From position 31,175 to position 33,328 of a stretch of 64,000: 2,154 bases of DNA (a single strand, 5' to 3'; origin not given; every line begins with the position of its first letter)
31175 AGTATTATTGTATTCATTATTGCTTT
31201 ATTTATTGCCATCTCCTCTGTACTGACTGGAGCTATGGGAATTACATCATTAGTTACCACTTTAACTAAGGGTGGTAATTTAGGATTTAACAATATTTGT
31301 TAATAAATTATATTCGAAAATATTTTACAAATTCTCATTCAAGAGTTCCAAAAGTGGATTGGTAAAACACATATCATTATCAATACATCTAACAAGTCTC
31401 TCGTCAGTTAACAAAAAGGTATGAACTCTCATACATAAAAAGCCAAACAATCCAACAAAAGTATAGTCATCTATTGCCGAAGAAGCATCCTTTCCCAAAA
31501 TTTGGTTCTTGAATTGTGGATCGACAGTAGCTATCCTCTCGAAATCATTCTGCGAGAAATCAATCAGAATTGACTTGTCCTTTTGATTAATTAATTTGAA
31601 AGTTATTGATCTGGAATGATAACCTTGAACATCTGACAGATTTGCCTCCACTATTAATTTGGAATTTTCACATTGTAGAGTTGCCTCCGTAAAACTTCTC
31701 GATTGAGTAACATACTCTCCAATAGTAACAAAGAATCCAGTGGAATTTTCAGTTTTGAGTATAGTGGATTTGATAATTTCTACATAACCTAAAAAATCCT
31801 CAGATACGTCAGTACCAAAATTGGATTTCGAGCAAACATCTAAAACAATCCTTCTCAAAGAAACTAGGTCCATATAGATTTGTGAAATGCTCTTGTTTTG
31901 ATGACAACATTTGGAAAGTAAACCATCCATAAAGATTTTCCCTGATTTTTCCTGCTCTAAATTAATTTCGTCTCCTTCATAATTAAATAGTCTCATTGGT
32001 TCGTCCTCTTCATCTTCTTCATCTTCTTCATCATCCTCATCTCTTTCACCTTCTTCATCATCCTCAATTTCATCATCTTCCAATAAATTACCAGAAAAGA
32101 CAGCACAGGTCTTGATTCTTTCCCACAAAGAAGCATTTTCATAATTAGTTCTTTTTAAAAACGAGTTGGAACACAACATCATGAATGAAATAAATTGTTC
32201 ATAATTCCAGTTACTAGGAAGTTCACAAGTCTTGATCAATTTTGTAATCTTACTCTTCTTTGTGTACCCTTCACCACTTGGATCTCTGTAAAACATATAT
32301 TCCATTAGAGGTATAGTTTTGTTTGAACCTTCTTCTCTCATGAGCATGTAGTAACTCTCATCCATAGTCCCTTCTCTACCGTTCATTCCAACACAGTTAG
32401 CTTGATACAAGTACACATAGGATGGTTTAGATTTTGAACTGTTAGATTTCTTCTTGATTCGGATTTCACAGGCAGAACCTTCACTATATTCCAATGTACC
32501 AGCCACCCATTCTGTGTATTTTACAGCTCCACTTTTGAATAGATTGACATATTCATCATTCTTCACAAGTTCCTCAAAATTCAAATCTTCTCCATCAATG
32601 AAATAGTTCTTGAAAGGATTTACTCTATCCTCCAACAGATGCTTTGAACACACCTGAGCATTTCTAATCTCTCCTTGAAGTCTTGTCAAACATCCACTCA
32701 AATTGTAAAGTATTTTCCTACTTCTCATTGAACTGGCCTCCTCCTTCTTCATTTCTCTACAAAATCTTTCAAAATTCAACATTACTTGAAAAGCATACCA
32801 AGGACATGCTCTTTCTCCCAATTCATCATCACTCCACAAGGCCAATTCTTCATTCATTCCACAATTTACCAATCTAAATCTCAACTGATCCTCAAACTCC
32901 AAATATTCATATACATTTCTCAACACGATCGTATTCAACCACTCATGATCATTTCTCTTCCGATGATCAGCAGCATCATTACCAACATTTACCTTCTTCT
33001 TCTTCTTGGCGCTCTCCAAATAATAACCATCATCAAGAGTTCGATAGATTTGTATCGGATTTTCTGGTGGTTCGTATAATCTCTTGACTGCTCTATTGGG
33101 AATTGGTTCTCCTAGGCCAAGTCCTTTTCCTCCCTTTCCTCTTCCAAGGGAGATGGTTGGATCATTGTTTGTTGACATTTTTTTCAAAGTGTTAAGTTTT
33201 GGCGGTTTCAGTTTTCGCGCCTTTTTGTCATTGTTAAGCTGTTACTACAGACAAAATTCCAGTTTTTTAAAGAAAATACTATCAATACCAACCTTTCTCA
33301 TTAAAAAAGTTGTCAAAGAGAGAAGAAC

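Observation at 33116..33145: Exact histone H4 N-terminal tail 10-mer (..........) at the N-terminus of an unrelated 618-aa protein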

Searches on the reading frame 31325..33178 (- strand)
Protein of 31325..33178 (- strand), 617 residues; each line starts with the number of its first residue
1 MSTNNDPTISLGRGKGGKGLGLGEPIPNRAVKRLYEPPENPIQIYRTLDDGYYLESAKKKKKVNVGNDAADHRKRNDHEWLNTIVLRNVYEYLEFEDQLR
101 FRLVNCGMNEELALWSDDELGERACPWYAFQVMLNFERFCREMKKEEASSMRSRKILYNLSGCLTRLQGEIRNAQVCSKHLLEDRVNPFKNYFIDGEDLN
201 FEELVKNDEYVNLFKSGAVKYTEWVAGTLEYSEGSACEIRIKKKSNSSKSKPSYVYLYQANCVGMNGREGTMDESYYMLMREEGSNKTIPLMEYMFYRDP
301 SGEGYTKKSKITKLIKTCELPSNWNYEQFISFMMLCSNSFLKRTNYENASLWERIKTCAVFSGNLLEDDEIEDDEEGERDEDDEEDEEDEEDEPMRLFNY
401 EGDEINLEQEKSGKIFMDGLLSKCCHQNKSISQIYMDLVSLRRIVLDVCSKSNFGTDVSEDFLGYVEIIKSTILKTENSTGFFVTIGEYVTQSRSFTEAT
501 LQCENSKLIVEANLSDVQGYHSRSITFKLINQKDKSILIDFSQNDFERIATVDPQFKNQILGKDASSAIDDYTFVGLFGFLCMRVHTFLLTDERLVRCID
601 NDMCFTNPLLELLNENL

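Call 5: search_protein_families(library=pfam, proteins=[window:31325-33178:-], max_evalue=0.01)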
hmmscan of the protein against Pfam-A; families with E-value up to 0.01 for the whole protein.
window:31325-33178:- (617 aa): 0 families

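Call 6: find_homologous_proteins(query=window:31328-33178:-, max_evalue=0.001)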
Query window:31328-33178:-: 8000 candidates shared short words with the query, none scored E <= 0.001.

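Call 9: search_solved_structures(query=window:31328-33178:-, max_evalue=10, show_alignments=3)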
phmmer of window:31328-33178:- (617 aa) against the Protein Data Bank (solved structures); distinct sequences matched with E-value up to 10: 2.
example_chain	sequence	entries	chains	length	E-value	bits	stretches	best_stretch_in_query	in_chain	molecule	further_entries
9gyt_1S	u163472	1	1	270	0.68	11.3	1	349-396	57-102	bL21m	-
6xyw_Ar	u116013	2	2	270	0.69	11.3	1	349-396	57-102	50S ribosomal protein L21, mitochondrial | bL21m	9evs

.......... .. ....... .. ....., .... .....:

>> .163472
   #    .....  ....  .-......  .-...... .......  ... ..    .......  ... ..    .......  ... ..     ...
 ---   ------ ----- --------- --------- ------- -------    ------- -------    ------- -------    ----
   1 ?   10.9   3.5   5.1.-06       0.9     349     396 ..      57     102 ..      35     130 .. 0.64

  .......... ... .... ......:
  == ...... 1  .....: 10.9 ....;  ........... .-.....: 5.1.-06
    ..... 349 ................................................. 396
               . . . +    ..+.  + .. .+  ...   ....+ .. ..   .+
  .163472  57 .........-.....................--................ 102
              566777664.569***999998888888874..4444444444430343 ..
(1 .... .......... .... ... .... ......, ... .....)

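Call 12: find_encoding_contigs(protein=window:31328-33178:-, flank=10000, max_places=6)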
Protein window:31328-33178:- (617 aa): no gene with exactly this product is on record in the collection.

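Call 24: search_protein_representatives(protein=window:31328-33178:-)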
Query: 617 residues. Proteins with E-value up to 0.001 (for the whole library): 6; up to 1e-10: 6; up to 1e-30: 3. The best 6 are listed.
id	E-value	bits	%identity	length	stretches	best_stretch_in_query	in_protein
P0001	3.4e-51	190.7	96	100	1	523-617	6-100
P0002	1.2e-46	175.7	34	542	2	149-398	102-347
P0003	2.8e-40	154.7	30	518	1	154-587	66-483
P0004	6.9e-29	117.1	29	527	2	77-342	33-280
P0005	1.4e-19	86.3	28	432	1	78-383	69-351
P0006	3.0e-16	75.3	35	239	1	75-305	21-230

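Call 26: find_encoding_contigs(protein=P0001, flank=10000, max_places=6)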
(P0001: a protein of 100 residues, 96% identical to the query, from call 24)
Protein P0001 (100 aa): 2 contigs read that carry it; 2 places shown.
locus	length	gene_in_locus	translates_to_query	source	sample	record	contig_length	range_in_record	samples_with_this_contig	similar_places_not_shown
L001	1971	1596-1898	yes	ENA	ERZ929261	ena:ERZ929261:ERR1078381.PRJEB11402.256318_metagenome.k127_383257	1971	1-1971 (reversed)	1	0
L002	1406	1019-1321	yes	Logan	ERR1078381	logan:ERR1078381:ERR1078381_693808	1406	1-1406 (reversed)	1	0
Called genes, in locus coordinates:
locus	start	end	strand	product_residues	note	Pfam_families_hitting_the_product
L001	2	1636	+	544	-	?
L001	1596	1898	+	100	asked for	-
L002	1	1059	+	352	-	?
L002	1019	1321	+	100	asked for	-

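Call 27: find_encoding_contigs(protein=P0002, flank=5000, max_places=4)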
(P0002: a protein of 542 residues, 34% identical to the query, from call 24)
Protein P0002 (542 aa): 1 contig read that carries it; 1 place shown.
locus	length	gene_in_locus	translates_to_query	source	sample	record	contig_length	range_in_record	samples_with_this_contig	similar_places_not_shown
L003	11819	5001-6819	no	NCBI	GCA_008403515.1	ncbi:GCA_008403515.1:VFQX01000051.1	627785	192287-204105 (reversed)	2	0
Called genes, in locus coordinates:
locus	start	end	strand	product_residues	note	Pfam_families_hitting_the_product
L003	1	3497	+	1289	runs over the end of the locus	PF25474:TPR_TmcB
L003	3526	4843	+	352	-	PF00989:PAS, PF13426:PAS_9, PF00211:Guanylate_cyc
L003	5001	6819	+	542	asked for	-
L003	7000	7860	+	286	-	PF01124:MAPEG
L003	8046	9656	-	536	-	-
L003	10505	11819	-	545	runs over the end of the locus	PF04188:Mannosyl_trans2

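Call 30: find_encoding_contigs(protein=P0003, flank=5000, max_places=3)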
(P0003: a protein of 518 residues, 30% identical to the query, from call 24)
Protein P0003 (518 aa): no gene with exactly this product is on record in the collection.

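Call 31: find_encoding_contigs(protein=P0004, flank=5000, max_places=3)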
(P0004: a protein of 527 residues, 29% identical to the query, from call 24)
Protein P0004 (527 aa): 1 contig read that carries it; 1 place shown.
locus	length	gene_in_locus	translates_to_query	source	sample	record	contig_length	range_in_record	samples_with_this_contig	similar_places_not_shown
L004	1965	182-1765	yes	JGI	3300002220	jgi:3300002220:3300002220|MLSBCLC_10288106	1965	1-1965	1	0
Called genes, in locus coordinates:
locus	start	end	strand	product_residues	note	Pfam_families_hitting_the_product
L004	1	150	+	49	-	?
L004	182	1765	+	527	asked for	-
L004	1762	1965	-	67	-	?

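Call 32: list_cluster_members(proteins=[P0002, P0003, P0005, P0006, P0004, P0001])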
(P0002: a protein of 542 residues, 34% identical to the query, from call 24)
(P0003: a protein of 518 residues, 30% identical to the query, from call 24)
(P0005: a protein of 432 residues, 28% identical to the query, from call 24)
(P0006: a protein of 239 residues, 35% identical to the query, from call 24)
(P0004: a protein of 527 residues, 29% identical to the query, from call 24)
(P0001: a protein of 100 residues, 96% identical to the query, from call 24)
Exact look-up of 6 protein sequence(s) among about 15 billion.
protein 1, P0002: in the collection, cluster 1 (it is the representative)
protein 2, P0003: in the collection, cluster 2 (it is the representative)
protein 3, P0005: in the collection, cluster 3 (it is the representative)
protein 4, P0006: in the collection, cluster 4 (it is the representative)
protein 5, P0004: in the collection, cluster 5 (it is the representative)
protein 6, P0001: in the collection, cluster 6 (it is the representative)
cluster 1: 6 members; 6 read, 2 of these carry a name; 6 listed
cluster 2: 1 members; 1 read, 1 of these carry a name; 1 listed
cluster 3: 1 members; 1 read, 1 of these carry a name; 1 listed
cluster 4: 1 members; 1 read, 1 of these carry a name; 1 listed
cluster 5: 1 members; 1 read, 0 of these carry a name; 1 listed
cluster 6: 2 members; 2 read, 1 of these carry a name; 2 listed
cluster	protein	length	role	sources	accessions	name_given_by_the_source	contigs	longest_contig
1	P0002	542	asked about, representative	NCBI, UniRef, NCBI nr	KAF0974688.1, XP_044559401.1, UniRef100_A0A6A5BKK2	hypothetical protein FDP41_006162 [Naegleria fowleri] | Uncharacterized protein n=1 Tax=Naegleria fowleri TaxID=5763 RepID=A0A6A5BKK2_NAEFO | uncharacterized protein FDP41_006162 [Naegleria fowleri]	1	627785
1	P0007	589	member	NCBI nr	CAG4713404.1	unnamed protein product [Naegleria fowleri]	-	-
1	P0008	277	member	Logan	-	-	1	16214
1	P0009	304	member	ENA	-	-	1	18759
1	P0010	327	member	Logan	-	-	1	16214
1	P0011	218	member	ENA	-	-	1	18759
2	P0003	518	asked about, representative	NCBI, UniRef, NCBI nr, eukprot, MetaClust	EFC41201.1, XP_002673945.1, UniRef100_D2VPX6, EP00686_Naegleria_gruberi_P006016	predicted protein [Naegleria gruberi] | Predicted protein n=1 Tax=Naegleria gruberi TaxID=5762 RepID=D2VPX6_NAEGR | uncharacterized protein NAEGRDRAFT_51332 [Naegleria gruberi]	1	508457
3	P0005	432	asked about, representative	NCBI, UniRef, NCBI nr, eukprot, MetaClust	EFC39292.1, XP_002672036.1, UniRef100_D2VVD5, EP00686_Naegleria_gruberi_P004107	predicted protein [Naegleria gruberi] | Predicted protein n=1 Tax=Naegleria gruberi TaxID=5762 RepID=D2VVD5_NAEGR | uncharacterized protein NAEGRDRAFT_52559 [Naegleria gruberi]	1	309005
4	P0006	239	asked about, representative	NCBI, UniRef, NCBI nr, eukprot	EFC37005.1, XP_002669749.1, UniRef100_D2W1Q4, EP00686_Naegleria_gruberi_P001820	predicted protein [Naegleria gruberi] | Predicted protein n=1 Tax=Naegleria gruberi TaxID=5762 RepID=D2W1Q4_NAEGR | uncharacterized protein NAEGRDRAFT_75338 [Naegleria gruberi]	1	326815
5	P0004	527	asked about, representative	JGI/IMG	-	-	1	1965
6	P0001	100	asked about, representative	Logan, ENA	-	-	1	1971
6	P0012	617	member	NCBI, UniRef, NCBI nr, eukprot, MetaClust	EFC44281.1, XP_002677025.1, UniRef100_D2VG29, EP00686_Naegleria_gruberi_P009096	predicted protein [Naegleria gruberi] | Predicted protein n=1 Tax=Naegleria gruberi TaxID=5762 RepID=D2VG29_NAEGR | uncharacterized protein NAEGRDRAFT_67832 [Naegleria gruberi]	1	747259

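Call 43: search_protein_families(library=pfam, alignment_id=A2, max_evalue=1)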
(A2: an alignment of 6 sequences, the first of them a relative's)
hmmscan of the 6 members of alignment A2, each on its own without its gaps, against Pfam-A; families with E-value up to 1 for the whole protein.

A. member 1, P0012 (617 aa): 1 family
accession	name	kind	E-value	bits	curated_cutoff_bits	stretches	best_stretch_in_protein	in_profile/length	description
PF17875.7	RPA43_OB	-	0.16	12.8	27.6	1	316-408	32-89/115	RPA43 OB domain in RNA Pol I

B. families by the number of members that match (of 6 scanned): 4 families
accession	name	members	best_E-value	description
PF07166.16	DUF1398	1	0.022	Protein of unknown function (DUF1398)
PF00646.38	F-box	1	0.042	F-box domain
PF20160.4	C-JID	1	0.078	C-JID domain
PF17875.7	RPA43_OB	1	0.16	RPA43 OB domain in RNA Pol I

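Call 46: predict_structure(alignment_id=A2)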
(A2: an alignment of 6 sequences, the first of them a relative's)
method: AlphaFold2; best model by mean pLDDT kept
length: 617 residues; sequences in the alignment: 6
mean_pLDDT: 49.4   pTM: 0.49
mean pLDDT of the five models: 49.4, 48.3, 47.8, 46.3, 44.6
residues with pLDDT >= 90: 37; 70-90: 91; 50-70: 104; < 50: 385
segments of 3 or more residues with pLDDT < 50: 1-157, 184-186, 191-195, 265-270, 360-395, 401-410, 424-427, 443-466, 469-556, 569-617
pLDDT, mean of each block of 10 residues (from residue 1): 30 30 29 26 25 25 26 29 37 39 36 32 33 38 41 48 61 72 50 59 89 90 66 73 75 84 51 75 79 73 81 91 90 87 64 73 38 38 39 49 39 61 54 55 48 40 47 39 34 32 36 32 35 34 32 48 55 43 36 27 25 29
secondary structure, 60 per line:
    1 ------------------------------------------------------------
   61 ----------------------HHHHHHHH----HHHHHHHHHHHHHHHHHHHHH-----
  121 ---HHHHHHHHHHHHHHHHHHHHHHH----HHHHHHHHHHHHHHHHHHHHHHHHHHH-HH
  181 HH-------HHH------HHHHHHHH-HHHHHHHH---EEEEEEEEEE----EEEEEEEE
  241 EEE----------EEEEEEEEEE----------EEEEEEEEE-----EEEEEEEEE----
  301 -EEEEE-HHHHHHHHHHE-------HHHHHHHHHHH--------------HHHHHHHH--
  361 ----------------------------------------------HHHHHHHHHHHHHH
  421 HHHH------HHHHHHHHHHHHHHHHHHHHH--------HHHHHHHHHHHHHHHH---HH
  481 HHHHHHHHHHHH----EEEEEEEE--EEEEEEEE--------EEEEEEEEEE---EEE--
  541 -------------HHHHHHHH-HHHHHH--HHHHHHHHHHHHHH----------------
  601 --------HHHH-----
elements in order: H83-90 H95-115 H124-146 H151-177 H179-182 H199-206 H208-215 E219-228 E233-243 E254-263 E274-282 E288-296 E302-306 H308-317 H326-336 H351-358 H407-424 H431-451 H460-475 H479-492 E497-504 E507-514 E523-532 E536-538 H554-561 H563-568 H571-584 H609-612

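Call 61: find_related_loci(query=P0012, collection=metagenome_contigs, flank=3000)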
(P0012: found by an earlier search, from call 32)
Query P0012 (617 aa) in metagenome_contigs; peptide patterns used: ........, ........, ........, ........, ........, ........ (x = any residue, [..] = any of these).
28 stretches matched a pattern, but none encodes a relative of the query by tblastn (E <= 1e-3).

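Call 64: find_related_loci(query=P0012, collection=viral_contigs, flank=3000)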
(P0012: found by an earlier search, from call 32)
Query P0012 (617 aa) in viral_contigs; peptide patterns used: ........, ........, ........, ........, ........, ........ (x = any residue, [..] = any of these).
No stretch of DNA in the collection matches any of the patterns.

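Call 77: fold_search(model_id=the predicted structure, library=pdb)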
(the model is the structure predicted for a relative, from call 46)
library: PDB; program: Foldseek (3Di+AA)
matches with E <= 10: 253; with E <= 0.001: 0
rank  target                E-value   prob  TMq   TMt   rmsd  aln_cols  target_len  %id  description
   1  8s7l_A                4.2e-01  0.10  0.07  0.15  26.1       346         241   10  Crystal structure of a double mutant of VirB8-like OrfG central and C-terminal domains of Streptococcus thermophilus I (released 2025-03-12)
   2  7jmr                  4.2e-01  0.06  0.08  0.15  15.2       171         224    8  Crystal structure of the pea pathogenicity protein 2 from Madurella mycetomatis (released 2021-02-17)
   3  8s7l_C                4.4e-01  0.09  0.06  0.15  28.2       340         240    9  Crystal structure of a double mutant of VirB8-like OrfG central and C-terminal domains of Streptococcus thermophilus I (released 2025-03-12)
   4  8s7l_B                6.8e-01  0.07  0.07  0.14  29.4       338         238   11  Crystal structure of a double mutant of VirB8-like OrfG central and C-terminal domains of Streptococcus thermophilus I (released 2025-03-12)
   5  4l8o                  8.0e-01  0.05  0.07  0.17  15.8       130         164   12  Crystal structure of a bile-acid 7-alpha dehydratase (CLOHYLEM_06634) from Clostridium hylemonae DSM 15053 at 2.20 A res (released 2013-08-21)
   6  5day_A                9.3e-01  0.05  0.07  0.18  19.2       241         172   10  The structure of NAP1-Related Protein(NRP1) in Arabidopsis (released 2016-09-21)
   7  7sq9_A                1.0e+00  0.04  0.11  0.14  29.7       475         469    8  Cryo-EM structure of mouse temsirolimus/PI(3,5)P2-bound TRPML1 channel at 2.11 Angstrom resolution (released 2022-02-02)
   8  4leh_A                1.1e+00  0.02  0.05  0.12  17.9       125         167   10  Crystal structure of a bile-acid 7-alpha dehydratase (CLOSCI_03134) from Clostridium scindens ATCC 35704 at 2.90 A res (released 2013-08-21)
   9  7lbm_z                1.2e+00  0.10  0.07  0.22  25.7       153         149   15  Structure of the human Mediator-bound transcription pre-initiation complex (released 2021-03-24)
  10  6v8h_A                1.2e+00  0.07  0.09  0.26  14.9       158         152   12  Crystal structure of Ara h 8.0201 (released 2020-12-16)
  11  6zlx                  1.3e+00  0.05  0.07  0.15  13.4       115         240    8  The structure of the ClpX-associated factor PDIP38 (released 2021-07-14)
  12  6o1t_A                1.3e+00  0.04  0.08  0.18  16.8       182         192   10  BOVINE SALIVARY PROTEIN FORM 30B WITH OLEIC ACID (released 2019-03-13)
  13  9kby_A                1.4e+00  0.16  0.06  0.05  17.2       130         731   12  Cryo-EM structure of DCL4-Hairpin RNA complex (released 2026-02-18)
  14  7c7x_F                1.4e+00  0.03  0.06  0.14  20.2       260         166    8  Structural insights into nucleosome reorganization by NAP1-RELATED PROTEIN 1 (NRP1) (released 2020-11-11)
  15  5ohm_J                1.5e+00  0.08  0.07  0.32  10.5       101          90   11  K33-specific affimer bound to K33 diUb (released 2017-10-04)
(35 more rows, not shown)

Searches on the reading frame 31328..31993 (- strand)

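Call 17: search_protein_families(library=pfam, proteins=[window:31328-31993:-], max_evalue=10)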
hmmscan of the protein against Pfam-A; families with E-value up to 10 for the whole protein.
window:31328-31993:- (222 aa): 2 families
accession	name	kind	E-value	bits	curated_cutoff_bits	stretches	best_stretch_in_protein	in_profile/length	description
PF25142.1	CUB_CDCP1_4th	-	0.12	13.1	28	1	184-210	54-80/88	CDCP1 forth CUB domain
PF06241.17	Castor_Poll_mid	-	0.16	12.4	26.7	1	25-61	7-42/104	Castor and Pollux, part of voltage-gated ion channel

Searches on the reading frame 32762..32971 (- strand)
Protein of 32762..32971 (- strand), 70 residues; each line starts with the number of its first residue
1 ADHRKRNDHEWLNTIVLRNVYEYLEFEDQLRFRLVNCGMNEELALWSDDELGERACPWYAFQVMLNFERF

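Call 69: search_solved_structures(query=A4, max_evalue=10, show_alignments=3)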
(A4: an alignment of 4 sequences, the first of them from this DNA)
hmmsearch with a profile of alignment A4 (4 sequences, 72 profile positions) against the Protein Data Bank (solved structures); distinct sequences matched with E-value up to 10: 0.
